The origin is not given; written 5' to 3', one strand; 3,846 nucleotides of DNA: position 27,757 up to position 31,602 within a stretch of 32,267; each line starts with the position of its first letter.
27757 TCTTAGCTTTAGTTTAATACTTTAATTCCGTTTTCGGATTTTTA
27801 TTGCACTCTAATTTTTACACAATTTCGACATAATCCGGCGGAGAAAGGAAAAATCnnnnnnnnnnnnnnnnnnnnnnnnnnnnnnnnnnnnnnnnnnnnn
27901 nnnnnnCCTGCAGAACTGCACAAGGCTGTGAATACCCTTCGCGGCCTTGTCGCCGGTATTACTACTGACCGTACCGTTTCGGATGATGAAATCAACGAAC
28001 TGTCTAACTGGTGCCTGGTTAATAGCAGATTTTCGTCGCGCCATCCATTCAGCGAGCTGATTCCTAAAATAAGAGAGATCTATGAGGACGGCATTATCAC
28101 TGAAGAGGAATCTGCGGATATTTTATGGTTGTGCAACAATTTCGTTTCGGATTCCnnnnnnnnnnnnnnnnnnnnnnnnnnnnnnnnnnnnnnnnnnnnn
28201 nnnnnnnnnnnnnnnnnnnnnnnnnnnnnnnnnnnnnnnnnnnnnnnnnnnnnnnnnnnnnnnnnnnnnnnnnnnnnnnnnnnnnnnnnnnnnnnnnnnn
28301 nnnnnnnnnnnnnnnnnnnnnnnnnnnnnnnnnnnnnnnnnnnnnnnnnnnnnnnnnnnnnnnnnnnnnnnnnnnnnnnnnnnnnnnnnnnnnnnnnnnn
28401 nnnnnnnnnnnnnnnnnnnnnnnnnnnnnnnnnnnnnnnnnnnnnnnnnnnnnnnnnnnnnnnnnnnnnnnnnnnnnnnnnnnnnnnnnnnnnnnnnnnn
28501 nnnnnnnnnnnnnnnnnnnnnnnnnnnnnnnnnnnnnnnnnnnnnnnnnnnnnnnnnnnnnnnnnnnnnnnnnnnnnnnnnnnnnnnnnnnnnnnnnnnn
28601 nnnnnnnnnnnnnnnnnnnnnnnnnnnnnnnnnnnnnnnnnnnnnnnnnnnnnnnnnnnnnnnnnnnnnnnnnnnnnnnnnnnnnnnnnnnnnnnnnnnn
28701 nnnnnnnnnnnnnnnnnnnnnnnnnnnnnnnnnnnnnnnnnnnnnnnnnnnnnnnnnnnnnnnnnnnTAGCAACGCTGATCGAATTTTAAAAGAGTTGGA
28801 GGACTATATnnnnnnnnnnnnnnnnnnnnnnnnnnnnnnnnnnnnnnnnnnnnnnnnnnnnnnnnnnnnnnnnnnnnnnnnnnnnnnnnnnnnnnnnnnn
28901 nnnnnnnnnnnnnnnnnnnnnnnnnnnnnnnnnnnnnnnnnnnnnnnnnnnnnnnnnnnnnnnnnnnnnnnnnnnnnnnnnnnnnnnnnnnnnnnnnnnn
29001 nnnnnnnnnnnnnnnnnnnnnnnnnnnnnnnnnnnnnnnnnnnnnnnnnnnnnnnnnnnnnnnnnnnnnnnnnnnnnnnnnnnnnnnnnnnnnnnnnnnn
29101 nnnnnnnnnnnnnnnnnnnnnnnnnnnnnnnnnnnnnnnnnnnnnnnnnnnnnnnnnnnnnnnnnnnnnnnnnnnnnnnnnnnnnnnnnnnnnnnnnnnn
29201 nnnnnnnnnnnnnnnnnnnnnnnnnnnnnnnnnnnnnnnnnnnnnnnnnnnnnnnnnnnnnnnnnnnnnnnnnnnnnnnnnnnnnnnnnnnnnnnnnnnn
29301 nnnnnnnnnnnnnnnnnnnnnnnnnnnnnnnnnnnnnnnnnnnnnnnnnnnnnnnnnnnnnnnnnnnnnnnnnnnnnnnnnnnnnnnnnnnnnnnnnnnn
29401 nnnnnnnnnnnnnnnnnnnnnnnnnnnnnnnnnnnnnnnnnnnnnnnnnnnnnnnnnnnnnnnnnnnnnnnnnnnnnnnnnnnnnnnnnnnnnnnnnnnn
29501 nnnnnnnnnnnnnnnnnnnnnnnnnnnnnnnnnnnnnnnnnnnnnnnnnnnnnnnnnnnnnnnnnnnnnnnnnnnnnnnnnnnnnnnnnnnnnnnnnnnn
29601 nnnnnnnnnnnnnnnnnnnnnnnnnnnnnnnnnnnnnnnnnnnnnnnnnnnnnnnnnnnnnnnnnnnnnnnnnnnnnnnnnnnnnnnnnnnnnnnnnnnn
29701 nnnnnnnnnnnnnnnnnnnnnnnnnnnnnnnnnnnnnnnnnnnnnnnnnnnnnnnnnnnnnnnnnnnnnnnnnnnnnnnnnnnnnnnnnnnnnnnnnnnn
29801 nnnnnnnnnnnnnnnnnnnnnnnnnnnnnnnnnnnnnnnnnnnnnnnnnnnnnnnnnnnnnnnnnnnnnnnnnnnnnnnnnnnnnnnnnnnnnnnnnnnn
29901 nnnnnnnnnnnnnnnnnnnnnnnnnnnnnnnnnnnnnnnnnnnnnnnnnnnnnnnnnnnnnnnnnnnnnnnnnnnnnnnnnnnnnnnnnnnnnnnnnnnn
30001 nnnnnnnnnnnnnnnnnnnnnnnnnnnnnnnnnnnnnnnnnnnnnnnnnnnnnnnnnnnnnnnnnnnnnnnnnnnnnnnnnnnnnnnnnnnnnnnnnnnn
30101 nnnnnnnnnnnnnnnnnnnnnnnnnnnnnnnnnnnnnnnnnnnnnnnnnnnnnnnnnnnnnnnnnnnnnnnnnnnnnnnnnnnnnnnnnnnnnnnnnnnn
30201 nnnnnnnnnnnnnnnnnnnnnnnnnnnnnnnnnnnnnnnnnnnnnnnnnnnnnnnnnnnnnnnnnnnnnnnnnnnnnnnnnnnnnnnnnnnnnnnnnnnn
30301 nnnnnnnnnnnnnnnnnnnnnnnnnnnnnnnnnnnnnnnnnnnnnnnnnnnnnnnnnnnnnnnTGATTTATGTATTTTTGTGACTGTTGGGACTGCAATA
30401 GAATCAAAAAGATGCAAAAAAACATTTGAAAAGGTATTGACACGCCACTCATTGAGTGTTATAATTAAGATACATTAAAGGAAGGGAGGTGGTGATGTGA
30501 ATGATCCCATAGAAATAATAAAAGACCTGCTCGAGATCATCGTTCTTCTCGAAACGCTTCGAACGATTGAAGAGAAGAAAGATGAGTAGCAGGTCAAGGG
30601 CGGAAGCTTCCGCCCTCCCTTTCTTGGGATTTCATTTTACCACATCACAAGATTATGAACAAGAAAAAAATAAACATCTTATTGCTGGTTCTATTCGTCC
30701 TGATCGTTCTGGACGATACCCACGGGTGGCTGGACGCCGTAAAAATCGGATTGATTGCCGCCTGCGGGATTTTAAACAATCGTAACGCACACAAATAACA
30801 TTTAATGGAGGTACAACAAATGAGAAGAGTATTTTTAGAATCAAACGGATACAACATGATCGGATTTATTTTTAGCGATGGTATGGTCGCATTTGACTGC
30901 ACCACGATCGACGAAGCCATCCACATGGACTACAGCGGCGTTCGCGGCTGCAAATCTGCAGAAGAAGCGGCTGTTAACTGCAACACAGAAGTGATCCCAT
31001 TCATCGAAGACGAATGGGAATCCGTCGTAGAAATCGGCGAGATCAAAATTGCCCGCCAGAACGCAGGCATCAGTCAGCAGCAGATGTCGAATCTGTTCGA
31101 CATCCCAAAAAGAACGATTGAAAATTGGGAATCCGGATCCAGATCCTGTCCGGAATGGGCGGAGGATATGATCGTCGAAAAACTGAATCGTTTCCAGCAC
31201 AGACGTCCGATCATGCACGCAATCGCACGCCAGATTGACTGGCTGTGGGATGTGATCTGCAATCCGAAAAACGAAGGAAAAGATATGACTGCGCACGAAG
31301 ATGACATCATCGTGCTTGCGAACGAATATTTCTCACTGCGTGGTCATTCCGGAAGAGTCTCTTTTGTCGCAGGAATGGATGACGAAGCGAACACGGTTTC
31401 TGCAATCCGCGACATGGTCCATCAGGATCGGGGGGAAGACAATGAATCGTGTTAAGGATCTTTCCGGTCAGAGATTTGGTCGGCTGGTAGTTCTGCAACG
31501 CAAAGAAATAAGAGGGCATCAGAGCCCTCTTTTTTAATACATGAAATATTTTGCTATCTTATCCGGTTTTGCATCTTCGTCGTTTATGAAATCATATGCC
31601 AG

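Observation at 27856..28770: Duplicated TerB-like repeats fused to a BRCT domain, wedged between the repressor and the serine integrase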

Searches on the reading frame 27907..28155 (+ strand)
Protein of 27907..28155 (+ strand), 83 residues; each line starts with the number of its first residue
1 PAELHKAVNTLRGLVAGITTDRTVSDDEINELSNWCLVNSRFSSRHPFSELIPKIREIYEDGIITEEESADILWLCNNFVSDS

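Call 55: search_solved_structures(query=A5, max_evalue=10, show_alignments=4)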
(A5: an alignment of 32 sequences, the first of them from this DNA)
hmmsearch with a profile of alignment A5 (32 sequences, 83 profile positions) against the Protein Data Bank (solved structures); distinct sequences matched with E-value up to 10: 34.
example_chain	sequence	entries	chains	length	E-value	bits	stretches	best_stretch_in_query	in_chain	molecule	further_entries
2e6w_A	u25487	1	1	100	0.2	14.9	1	54-81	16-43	Calsenilin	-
4d0o_A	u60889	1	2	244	0.21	14.8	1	50-81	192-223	A-KINASE ANCHOR PROTEIN 13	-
6lqp_RW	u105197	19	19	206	0.21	14.8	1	21-59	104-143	Regulator of rDNA transcription protein 14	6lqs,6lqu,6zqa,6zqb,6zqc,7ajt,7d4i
7qjn_A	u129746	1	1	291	0.3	14.3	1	37-78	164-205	Dienelactone hydrolase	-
3dd4_A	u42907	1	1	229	0.37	14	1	54-81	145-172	Kv channel-interacting protein 4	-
3emr_A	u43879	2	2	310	0.57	13.4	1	29-76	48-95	EctD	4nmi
1izm_A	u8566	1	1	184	0.58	13.4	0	9-61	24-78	HYPOTHETICAL PROTEIN HI0817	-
7m2m_A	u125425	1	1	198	0.6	13.4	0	10-28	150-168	Guanylate cyclase activator 1A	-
8vsx_A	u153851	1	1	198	0.6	13.4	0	10-28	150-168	Guanylyl cyclase-activating protein 1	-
7e8e_H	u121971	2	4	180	0.7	13.2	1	55-81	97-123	Kv channel-interacting protein 1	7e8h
2nz0_A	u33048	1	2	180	0.7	13.2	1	55-81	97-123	Kv channel-interacting protein 1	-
7e83_E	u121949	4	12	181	0.71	13.1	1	55-81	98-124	Kv channel-interacting protein 1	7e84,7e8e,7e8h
8yd2_B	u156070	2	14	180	0.71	13.1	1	10-71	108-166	ATP-dependent Clp protease proteolytic subunit 2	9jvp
1s6c_A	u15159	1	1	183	0.71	13.1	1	55-81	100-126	Kv4 potassium channel-interacting protein KChIP1b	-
8yd1_G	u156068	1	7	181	0.71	13.1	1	10-71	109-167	ATP-dependent Clp protease proteolytic subunit 2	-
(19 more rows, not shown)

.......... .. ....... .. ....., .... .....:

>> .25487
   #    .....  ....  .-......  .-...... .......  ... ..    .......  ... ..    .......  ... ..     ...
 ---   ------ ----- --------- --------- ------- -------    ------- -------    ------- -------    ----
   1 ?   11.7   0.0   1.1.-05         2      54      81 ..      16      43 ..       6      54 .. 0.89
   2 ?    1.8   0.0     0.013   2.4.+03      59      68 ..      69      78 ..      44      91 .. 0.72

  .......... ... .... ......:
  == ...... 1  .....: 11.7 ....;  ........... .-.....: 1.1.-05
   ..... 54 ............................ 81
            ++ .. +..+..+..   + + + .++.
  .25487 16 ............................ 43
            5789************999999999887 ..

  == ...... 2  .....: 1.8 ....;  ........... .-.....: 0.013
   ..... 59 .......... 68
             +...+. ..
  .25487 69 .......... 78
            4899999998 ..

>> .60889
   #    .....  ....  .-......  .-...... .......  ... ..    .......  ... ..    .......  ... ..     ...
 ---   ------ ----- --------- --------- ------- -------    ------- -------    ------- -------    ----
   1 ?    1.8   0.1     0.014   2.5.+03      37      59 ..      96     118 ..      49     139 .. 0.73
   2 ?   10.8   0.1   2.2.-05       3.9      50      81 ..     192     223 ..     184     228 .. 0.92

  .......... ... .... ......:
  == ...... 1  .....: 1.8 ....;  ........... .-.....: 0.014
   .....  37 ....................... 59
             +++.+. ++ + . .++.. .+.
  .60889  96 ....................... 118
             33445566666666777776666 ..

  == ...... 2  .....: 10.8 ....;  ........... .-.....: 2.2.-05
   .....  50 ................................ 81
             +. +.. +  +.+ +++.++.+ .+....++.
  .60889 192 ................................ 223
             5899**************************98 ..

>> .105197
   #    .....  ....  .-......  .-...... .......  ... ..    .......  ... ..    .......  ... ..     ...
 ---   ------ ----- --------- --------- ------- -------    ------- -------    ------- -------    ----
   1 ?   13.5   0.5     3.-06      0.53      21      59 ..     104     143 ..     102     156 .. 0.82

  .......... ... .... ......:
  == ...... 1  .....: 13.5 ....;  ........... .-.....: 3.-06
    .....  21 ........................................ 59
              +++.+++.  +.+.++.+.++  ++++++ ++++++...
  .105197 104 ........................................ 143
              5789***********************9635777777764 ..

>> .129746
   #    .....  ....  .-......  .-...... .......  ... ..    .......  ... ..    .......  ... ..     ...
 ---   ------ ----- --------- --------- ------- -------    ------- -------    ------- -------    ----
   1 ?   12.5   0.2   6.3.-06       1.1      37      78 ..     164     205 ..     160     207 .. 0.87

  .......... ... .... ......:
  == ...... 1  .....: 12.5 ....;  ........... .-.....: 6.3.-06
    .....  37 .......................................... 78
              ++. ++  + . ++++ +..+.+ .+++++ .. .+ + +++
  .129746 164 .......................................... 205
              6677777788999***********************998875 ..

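Call 56: search_protein_families(library=ncbifam, alignment_id=A5, max_evalue=0.1)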
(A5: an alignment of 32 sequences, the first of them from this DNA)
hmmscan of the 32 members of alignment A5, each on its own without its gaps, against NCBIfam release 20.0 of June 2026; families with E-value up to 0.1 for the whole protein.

A. member 1, seq(83 aa): 1 family
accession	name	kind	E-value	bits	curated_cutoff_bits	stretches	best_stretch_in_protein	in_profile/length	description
NF041471.1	phage_reg_YmfL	equivalog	0.031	14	90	1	27-77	76-126/143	YmfL family putative regulatory protein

B. families by the number of members that match (of 32 scanned): 20 families
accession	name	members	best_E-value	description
NF041471.1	phage_reg_YmfL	20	3e-05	YmfL family putative regulatory protein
NF012196.1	Ig_like_ice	2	0.015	Ig-like domain-containing protein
NF050808.1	FlagAsmbRegFliX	1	0.005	flagellar assembly regulator FliX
TIGR04431.1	N6_acetyl_AAC6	1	0.012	AacA4 family aminoglycoside N(6')-acetyltransferase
NF012165.0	AAC_6p_set_A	1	0.013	aminoglycoside 6'-N-acetyltransferase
NF009426.0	PRK12787.1-2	1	0.016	flagellar assembly regulator FliX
NF047423.1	BOW99_gp33_fam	1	0.017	BOW99_gp33 family protein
NF009427.0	PRK12787.1-3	1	0.022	flagellar assembly regulator FliX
TIGR02348.1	GroEL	1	0.024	chaperonin GroEL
NF000118.3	AAC_6p_A31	1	0.03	aminoglycoside N-acetyltransferase AAC(6')-31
NF000592.1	PRK00013.1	1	0.035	chaperonin GroEL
NF004607.0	PRK05935.1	1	0.036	biotin--protein ligase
NF050004.1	BTH_I0359_fam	1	0.045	BTH_I0359 family protein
NF003455.0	PRK05054.1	1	0.046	exoribonuclease II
NF033562.2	BH0509_fam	1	0.047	BH0509 family protein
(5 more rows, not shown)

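Call 62: search_protein_representatives(alignment_id=A5)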
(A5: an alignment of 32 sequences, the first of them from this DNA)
Query: 32 sequences, 83 profile positions. Proteins with E-value up to 0.001 (for the whole library): 3144; up to 1e-10: 1608; up to 1e-30: 237. The best 150 are listed.
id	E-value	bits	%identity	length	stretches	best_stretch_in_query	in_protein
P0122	2.2e-55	200.6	-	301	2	3-81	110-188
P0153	3.5e-51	187.2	-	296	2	1-81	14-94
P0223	3.0e-49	181.0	-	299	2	2-81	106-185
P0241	4.2e-48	177.3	-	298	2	2-81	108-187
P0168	1.9e-47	175.2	-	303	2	3-81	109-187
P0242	2.7e-46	171.5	-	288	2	2-81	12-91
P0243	1.7e-45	169.0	-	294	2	2-81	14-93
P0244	4.0e-45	167.8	-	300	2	4-81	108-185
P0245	9.5e-45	166.6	-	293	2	5-81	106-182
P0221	1.3e-44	166.1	-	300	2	2-81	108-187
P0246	3.6e-44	164.7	-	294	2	5-81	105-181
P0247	4.6e-44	164.4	-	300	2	3-81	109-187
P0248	4.7e-44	164.4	-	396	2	4-81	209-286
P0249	6.5e-44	163.9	-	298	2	5-81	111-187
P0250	6.9e-44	163.8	-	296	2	4-81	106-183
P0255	4.3e-43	161.3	-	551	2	5-81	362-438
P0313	4.1e-37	142.1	-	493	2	2-81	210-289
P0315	5.7e-37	141.7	-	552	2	4-81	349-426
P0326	3.4e-36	139.2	-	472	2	7-81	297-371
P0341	2.5e-35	136.4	-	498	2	6-78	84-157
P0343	2.8e-35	136.2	-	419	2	9-80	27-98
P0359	1.2e-34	134.3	-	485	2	5-81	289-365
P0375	4.2e-34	132.5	-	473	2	5-80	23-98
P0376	4.4e-34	132.4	-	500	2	3-81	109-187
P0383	9.4e-34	131.4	-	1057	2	6-81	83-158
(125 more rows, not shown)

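Call 63: search_protein_families(library=pfam, proteins=[P0255, P0315, P0313, P0326, P0341, P0359, P0375, P0376, P0383, P0343], max_evalue=0.001)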
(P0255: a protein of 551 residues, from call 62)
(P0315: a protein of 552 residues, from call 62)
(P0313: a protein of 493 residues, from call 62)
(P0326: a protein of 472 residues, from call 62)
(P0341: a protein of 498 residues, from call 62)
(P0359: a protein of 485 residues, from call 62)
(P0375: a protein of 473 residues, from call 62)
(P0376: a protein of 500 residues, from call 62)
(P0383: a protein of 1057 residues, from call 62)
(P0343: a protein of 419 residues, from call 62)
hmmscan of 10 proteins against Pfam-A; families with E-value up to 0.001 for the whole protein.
P0255 (551 aa): 0 families

P0315 (552 aa): 1 family
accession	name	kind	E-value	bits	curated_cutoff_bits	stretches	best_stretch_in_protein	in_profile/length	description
PF00533.33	BRCT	-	5.7e-07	30.1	21.3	1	459-507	6-55/78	BRCA1 C Terminus (BRCT) domain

P0313 (493 aa): 6 families
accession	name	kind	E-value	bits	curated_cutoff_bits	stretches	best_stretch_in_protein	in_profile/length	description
PF00929.31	RNase_T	-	7.3e-37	127.9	24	1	20-173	1-162/164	Exonuclease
PF00533.33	BRCT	-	1.5e-07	32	21.3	1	405-492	4-78/78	BRCA1 C Terminus (BRCT) domain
PF13482.12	RNase_H_2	-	1.6e-07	31.9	22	1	22-179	3-138/165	RNase_H superfamily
PF16589.12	BRCT_2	-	6e-07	30.1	27.3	1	406-485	2-67/86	BRCT domain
PF21762.3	DEDDh_C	-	3e-06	28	27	1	96-173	106-183/188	DNA polymerase III subunit epsilon-like, C-terminal domain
PF04857.26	CAF1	-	0.00017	21.4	24.2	1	45-118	161-227/320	CAF1 family ribonuclease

P0326 (472 aa): 2 families
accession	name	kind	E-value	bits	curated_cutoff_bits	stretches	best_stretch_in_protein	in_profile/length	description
PF00929.31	RNase_T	-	2e-18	67.9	24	1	10-165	2-163/164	Exonuclease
PF00533.33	BRCT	-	0.00011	22.8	21.3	1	387-451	7-63/78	BRCA1 C Terminus (BRCT) domain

P0341 (498 aa): 0 families

P0359 (485 aa): 3 families
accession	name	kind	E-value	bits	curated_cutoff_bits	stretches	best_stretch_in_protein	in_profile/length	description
PF00929.31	RNase_T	-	8.1e-21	75.7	24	1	7-155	1-159/164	Exonuclease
PF00533.33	BRCT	-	2.2e-06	28.2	21.3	1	397-463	6-64/78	BRCA1 C Terminus (BRCT) domain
PF16473.11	Rv2179c-like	-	0.00012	22.3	27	0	6-155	2-168/177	3'-5' exoribonuclease Rv2179c-like domain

P0375 (473 aa): 6 families
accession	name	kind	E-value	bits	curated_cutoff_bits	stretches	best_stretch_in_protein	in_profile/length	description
PF00533.33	BRCT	-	3.3e-27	95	21.3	2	400-468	7-76/78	BRCA1 C Terminus (BRCT) domain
PF12826.13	HHH_2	-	1.1e-15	58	27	1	316-375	3-62/64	Helix-hairpin-helix motif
PF12738.14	PTCB-BRCT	-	1.2e-12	48.1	22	1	412-461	10-59/63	twin BRCT domain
PF00633.29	HHH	-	6.6e-08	32.5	24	1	338-367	1-30/30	Helix-hairpin-helix motif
PF16589.12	BRCT_2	-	6.3e-07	30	27.3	0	213-259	3-49/86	BRCT domain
PF14520.12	HHH_5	-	0.00084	20.2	27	0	321-367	7-54/57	Helix-hairpin-helix domain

P0376 (500 aa): 4 families
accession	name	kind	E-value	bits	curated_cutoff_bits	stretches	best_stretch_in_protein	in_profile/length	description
PF00929.31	RNase_T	-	2.8e-24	87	24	1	337-489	1-164/164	Exonuclease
PF00533.33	BRCT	-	2.8e-08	34.3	21.3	1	217-268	3-55/78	BRCA1 C Terminus (BRCT) domain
PF13482.12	RNase_H_2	-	0.0001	22.7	22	0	339-469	3-114/165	RNase_H superfamily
PF12738.14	PTCB-BRCT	-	0.00021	21.7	22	1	225-264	3-41/63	twin BRCT domain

P0383 (1057 aa): 0 families

P0343 (419 aa): 3 families
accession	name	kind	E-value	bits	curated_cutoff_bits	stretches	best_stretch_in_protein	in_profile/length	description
PF00533.33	BRCT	-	9e-21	74.3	21.3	1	343-414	3-75/78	BRCA1 C Terminus (BRCT) domain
PF12738.14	PTCB-BRCT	-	1.2e-09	38.4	22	1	353-408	5-59/63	twin BRCT domain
PF16589.12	BRCT_2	-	5.3e-08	33.5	27.3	1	346-408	3-65/86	BRCT domain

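Call 81: search_protein_families(library=padloc, proteins=[P0313, P0326, P0359, P0376, P0375, P0343], max_evalue=0.001)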
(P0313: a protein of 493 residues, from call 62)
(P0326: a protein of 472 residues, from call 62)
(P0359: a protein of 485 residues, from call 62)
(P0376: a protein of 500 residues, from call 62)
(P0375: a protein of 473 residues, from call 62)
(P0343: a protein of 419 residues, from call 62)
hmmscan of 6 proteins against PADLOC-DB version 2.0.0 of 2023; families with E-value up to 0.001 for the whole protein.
P0313 (493 aa): 4 families
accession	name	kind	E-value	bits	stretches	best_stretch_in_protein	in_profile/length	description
PDLC01247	DEDDh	-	4.3e-41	138.8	1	20-175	1-138/139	"CAS-I,CAS-II,CAS-III,CAS-IV,CAS-V,CAS-VI; associated"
PDLC05027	PDC-S48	-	7.1e-37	125.4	1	18-295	5-267/411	-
PDLC05028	PDC-S48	-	4.2e-24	83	1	18-172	19-173/512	-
PDLC00753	Effector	-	9.9e-05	20.2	1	16-170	5-168/184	Exonuclease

P0326 (472 aa): 3 families
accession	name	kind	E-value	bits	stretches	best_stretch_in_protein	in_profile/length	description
PDLC05027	PDC-S48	-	4.7e-34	116.2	1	6-429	4-375/411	-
PDLC01247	DEDDh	-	4.4e-29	99.9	1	10-166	2-138/139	"CAS-I,CAS-II,CAS-III,CAS-IV,CAS-V,CAS-VI; associated"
PDLC05028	PDC-S48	-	9.4e-20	68.6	1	6-172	18-182/512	-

P0359 (485 aa): 3 families
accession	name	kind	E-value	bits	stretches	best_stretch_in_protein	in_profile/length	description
PDLC05027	PDC-S48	-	1.2e-28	98.4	2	4-188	4-191/411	-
PDLC01247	DEDDh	-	3.2e-27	93.9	1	7-156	1-134/139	"CAS-I,CAS-II,CAS-III,CAS-IV,CAS-V,CAS-VI; associated"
PDLC05028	PDC-S48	-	6.4e-21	72.5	1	4-163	18-179/512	-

P0376 (500 aa): 3 families
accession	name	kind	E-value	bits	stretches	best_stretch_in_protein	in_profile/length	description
PDLC05027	PDC-S48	-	6.2e-36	122.3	2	335-494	5-168/411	-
PDLC01247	DEDDh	-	2.6e-33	113.6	1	337-489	1-138/139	"CAS-I,CAS-II,CAS-III,CAS-IV,CAS-V,CAS-VI; associated"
PDLC05028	PDC-S48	-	5.3e-23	79.3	1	334-487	18-174/512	-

P0375 (473 aa): 1 family
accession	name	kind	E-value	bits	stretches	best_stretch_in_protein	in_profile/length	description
PDLC05027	PDC-S48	-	1e-20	72.2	2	376-471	321-406/411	-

P0343 (419 aa): 1 family
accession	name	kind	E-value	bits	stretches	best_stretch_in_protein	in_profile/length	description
PDLC05027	PDC-S48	-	2.8e-15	54.3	1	329-418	316-406/411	-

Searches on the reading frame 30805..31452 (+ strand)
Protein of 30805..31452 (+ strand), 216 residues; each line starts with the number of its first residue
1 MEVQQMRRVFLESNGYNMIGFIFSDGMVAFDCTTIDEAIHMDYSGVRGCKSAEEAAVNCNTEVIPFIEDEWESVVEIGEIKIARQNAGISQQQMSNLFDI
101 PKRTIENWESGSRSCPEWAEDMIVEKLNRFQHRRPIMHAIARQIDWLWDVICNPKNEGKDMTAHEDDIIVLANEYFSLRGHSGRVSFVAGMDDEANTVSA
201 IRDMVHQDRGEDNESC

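Call 3: search_protein_families(library=pfam, proteins=[window:30805-31452:+], max_evalue=1)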
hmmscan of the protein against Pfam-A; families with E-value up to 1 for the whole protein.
window:30805-31452:+ (216 aa): 8 families
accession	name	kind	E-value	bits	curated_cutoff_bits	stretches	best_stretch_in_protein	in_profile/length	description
PF01381.28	HTH_3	-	4.6e-05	23.8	23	1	80-114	1-34/55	Helix-turn-helix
PF12844.13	HTH_19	-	0.00019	21.7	30.2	1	80-120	4-42/64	Helix-turn-helix domain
PF13560.12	HTH_31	-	0.0063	17.2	27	1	80-117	6-44/64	Helix-turn-helix domain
PF05225.22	HTH_psq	-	0.009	16.2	20.4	1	88-106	16-34/45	helix-turn-helix, Psq domain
PF21198.3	ASH2L-like_WH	-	0.058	14.1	25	1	53-74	26-47/104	Set1/Ash2 histone methyltransferase complex subunit ASH2-like, WH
PF13413.12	HTH_25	-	0.1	12.9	24.6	1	81-111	3-33/62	Helix-turn-helix domain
PF14799.11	FAM195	-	0.13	13.1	25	1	52-88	25-61/98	FAM195 family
PF20432.4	Xre-like-HTH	-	0.16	12.7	25.8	1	84-106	19-41/63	Antitoxin Xre-like helix-turn-helix domain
